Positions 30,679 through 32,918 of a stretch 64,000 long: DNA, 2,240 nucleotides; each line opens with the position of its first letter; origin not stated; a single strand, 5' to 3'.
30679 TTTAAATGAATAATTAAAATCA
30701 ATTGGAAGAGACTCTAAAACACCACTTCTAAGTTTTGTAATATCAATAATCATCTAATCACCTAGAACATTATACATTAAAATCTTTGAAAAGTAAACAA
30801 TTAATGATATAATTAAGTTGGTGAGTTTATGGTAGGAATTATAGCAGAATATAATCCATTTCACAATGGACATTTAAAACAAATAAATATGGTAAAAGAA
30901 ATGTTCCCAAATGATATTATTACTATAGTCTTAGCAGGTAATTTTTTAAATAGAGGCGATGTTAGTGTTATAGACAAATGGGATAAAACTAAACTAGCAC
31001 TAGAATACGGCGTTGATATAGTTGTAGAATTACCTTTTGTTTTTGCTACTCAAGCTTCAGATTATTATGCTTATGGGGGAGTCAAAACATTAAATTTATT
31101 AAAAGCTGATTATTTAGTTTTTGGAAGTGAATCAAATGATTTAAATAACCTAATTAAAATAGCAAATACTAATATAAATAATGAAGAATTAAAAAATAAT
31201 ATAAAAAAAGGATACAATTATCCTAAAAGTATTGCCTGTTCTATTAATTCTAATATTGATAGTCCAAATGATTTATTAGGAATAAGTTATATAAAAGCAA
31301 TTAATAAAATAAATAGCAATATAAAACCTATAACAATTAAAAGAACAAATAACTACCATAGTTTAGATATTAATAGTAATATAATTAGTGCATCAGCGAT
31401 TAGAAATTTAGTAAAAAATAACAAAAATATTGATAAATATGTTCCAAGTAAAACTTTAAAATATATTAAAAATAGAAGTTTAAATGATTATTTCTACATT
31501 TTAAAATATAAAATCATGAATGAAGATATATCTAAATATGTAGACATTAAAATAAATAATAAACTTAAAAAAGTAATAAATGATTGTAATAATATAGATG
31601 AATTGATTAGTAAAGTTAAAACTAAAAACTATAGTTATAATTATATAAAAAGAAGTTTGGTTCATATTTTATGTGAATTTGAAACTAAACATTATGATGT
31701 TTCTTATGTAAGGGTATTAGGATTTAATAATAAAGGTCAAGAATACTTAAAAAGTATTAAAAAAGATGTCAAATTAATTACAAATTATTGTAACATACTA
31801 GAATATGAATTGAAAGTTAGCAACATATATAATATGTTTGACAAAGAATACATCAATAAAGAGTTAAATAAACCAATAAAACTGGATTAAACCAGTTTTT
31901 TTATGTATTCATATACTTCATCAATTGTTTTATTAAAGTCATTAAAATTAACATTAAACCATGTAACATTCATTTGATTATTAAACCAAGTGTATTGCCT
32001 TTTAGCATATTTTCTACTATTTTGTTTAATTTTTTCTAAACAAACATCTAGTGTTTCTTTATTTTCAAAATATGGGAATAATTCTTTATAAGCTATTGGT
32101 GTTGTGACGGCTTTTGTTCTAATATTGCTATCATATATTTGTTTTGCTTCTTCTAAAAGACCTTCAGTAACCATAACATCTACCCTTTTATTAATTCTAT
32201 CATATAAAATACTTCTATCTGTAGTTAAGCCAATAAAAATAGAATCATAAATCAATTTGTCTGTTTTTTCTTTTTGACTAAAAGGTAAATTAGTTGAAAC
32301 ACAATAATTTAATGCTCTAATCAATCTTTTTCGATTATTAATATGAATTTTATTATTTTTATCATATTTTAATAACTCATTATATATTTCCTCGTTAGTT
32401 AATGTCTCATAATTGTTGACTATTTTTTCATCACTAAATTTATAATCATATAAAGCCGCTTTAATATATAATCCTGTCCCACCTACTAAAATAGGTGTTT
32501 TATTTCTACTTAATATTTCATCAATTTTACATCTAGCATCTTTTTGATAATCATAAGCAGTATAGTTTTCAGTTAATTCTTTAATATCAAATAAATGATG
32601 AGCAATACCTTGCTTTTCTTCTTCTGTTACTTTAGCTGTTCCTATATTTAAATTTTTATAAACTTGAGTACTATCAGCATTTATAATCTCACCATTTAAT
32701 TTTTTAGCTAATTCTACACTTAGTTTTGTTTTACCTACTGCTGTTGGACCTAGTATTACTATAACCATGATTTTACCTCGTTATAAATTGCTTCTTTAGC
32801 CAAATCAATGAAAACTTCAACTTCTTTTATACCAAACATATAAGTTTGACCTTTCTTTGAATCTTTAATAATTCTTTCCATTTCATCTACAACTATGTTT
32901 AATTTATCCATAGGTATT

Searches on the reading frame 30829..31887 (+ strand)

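Call 46: search_protein_families(library=ncbifam, proteins=[window:30829-31887:+], max_evalue=0.00001)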
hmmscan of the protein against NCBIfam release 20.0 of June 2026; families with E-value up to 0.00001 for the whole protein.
window:30829-31887:+ (353 aa): 4 families
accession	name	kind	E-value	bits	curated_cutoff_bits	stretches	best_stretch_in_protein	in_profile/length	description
NF010191.0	PRK13670.1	equivalog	4.8e-97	325.7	360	1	2-348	4-384/392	nucleotidyltransferase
NF010192.0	PRK13671.1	equivalog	4.7e-71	239.8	238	1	2-284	3-296/298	nucleotidyltransferase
TIGR00482.1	TIGR00482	equivalog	4.8e-08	33.3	112.45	0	166-218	138-193/194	nicotinate (nicotinamide) nucleotide adenylyltransferase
NF000840.1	PRK00071.1-3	equivalog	7.6e-08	32.1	150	0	168-218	147-197/201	nicotinate-nucleotide adenylyltransferase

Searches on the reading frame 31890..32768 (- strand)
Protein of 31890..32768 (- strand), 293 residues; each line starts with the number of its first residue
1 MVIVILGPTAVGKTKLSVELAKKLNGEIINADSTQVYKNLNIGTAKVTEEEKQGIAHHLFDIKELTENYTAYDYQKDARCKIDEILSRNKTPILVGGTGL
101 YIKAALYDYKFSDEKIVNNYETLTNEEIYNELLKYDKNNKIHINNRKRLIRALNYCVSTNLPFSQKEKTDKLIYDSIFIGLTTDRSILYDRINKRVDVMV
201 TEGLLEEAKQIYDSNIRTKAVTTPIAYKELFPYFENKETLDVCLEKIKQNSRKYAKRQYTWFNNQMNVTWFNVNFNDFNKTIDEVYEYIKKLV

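Call 46: search_protein_families(library=ncbifam, proteins=[window:31890-32768:-], max_evalue=0.00001)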
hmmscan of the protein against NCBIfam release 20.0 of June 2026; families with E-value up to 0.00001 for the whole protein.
window:31890-32768:- (293 aa): 1 family
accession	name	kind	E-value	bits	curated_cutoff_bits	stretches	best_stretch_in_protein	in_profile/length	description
TIGR00174.1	miaA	equivalog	4.3e-79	265.8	148.65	1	2-273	1-285/288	tRNA (adenosine(37)-N6)-dimethylallyltransferase MiaA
